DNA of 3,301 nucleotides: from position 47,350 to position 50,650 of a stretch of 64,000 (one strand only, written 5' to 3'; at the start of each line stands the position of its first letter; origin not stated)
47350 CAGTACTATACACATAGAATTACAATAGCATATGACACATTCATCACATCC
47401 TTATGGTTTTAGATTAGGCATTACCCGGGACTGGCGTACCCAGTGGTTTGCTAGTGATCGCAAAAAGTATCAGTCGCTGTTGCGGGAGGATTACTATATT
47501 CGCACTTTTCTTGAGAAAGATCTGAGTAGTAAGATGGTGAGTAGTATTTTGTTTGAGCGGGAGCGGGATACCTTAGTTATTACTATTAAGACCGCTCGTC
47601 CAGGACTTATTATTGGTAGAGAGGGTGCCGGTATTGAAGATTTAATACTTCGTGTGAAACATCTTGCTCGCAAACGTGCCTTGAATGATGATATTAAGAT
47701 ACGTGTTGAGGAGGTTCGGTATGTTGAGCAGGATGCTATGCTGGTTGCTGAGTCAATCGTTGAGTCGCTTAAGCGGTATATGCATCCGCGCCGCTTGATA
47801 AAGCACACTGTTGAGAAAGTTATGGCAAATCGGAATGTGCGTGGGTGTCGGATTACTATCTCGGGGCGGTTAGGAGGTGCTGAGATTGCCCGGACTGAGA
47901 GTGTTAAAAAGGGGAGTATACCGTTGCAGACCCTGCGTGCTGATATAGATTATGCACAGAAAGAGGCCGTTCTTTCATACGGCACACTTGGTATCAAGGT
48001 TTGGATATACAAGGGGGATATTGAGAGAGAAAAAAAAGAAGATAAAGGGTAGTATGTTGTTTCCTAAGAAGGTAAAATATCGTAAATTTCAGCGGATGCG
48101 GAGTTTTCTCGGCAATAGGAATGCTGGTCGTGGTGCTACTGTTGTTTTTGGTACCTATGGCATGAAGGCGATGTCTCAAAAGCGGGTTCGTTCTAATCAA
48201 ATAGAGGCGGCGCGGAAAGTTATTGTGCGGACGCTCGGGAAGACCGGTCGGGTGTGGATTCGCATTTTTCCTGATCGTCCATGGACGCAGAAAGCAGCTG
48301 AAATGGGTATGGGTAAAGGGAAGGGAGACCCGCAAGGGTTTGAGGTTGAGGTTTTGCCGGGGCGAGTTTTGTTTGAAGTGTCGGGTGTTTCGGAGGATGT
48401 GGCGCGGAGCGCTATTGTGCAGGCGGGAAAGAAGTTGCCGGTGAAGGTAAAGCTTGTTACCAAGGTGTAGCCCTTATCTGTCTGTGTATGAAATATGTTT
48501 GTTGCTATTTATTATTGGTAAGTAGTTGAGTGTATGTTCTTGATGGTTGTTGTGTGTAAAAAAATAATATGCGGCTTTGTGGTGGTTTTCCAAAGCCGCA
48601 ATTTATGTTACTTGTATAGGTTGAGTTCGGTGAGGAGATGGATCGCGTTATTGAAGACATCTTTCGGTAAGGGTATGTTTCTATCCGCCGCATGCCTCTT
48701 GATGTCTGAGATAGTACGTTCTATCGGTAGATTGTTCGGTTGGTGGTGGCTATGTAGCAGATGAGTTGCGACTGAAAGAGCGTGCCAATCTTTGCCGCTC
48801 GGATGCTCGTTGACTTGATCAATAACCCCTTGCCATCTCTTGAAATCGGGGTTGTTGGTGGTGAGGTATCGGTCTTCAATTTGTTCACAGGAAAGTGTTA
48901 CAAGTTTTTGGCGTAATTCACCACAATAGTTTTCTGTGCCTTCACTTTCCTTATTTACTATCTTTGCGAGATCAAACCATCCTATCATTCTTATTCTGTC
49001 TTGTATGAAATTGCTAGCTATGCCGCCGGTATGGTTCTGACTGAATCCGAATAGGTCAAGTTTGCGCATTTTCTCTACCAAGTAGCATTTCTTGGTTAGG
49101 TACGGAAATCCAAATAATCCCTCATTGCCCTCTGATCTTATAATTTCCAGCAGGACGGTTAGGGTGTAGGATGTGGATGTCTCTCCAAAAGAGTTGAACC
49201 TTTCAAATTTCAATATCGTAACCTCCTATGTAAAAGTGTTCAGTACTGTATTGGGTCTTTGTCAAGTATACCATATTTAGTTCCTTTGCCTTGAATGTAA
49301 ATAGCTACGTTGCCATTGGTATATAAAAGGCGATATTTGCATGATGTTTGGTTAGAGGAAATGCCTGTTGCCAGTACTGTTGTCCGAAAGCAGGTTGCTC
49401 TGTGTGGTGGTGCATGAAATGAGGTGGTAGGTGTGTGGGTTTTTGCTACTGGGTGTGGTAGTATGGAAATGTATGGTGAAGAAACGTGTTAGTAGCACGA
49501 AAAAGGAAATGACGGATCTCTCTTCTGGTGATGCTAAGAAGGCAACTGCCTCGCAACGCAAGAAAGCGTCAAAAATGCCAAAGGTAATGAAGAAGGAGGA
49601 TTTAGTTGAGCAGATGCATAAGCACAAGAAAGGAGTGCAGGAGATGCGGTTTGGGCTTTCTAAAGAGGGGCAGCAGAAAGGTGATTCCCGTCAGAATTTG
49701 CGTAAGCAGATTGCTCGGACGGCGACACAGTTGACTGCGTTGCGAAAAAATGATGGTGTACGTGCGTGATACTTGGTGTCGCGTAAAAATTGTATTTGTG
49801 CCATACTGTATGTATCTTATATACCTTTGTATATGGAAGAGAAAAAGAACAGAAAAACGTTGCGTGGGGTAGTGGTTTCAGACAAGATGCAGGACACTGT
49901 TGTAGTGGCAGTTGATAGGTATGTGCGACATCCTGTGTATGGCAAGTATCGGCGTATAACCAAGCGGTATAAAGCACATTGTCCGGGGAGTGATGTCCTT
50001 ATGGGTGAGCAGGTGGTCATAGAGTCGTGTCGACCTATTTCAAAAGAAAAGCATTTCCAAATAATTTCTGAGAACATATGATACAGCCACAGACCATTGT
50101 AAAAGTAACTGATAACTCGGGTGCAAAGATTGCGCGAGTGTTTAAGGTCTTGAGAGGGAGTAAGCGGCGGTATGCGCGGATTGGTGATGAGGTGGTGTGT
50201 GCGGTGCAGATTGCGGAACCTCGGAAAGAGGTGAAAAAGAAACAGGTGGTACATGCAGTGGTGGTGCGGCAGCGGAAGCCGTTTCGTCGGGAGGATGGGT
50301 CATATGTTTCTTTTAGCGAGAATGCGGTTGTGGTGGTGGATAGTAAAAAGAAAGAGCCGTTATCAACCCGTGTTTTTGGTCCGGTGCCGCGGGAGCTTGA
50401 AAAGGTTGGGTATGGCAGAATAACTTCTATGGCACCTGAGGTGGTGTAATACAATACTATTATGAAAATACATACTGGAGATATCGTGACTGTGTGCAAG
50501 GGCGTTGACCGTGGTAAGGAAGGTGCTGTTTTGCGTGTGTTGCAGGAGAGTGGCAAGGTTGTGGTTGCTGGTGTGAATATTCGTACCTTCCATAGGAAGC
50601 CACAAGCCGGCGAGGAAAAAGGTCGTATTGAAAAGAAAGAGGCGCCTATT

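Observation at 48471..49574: Unknown 201-aa gene inserted antisense inside the ribosomal-protein gene block between rplP and rpmC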

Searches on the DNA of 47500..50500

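Call 23: search_rna_families(source=window, start=47500, end=50500, threshold=evalue, max_evalue=1)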
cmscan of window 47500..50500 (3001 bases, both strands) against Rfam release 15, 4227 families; matches with E-value up to 1: 0.
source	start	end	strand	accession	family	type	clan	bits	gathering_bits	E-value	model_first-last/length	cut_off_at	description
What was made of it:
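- Tried and rejected: Rfam found no RNA family in 47500-50500 (call 23).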

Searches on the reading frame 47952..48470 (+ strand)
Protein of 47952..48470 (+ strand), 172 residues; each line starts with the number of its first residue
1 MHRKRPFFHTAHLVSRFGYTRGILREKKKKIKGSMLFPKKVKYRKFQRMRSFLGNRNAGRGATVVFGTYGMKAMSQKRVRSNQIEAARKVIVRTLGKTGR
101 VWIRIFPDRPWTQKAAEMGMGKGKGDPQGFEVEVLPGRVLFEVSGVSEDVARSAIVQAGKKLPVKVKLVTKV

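Call 66: search_protein_families(library=pfam, proteins=[window:47952-48470:+], max_evalue=0.01)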
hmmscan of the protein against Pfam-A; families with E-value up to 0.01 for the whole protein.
window:47952-48470:+ (172 aa): 1 family
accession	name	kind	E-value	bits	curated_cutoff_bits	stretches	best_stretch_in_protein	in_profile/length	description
PF00252.24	Ribosomal_L16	-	8.8e-38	129.7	27.9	1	38-169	1-132/132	Ribosomal protein L16p/L10e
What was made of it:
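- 48054..48470 (+): rplP (L16), the last gene of the upstream ribosomal transcription unit (tuf/rpsJ...rplP). The match begins at residue 38 of ORF 47952-48470, so the start is placed at the ATG at 48054 (call 66).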

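Call 81: find_related_loci(query=window:48054-48470:+, collection=metagenome_contigs, flank=4000)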
Query window:48054-48470:+ (138 aa) in metagenome_contigs; peptide patterns used: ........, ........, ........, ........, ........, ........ (x = any residue, [..] = any of these).
600 stretches matched a pattern (row limit reached: there are more); 460 encode a relative of the query (tblastn E <= 1e-3); the best 80 are kept; 80 distinct loci.
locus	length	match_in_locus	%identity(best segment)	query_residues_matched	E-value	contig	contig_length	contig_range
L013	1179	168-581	68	1-137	5e-63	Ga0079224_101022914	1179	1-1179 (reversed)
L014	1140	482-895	67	1-137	5e-62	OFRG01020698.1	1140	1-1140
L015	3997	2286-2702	65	1-138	8e-55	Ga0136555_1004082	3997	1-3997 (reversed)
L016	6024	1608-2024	64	1-137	4e-55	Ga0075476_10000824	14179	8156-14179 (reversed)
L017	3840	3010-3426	65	1-138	8e-55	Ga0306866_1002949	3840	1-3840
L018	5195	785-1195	66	1-136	2e-54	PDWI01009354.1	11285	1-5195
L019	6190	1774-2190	62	1-138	2e-54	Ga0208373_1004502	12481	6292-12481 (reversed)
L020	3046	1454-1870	63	1-137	5e-54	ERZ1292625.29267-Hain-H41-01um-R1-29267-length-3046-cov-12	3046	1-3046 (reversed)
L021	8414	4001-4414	61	1-137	1e-53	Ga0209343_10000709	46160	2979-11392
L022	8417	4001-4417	65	1-138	5e-54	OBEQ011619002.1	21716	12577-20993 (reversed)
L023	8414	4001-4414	61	1-137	1e-53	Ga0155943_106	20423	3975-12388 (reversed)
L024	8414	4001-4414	64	1-137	2e-53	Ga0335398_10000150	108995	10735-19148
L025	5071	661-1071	66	1-136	1e-53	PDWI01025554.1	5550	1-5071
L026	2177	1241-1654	61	1-138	3e-54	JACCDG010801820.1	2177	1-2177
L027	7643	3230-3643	63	1-137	1e-53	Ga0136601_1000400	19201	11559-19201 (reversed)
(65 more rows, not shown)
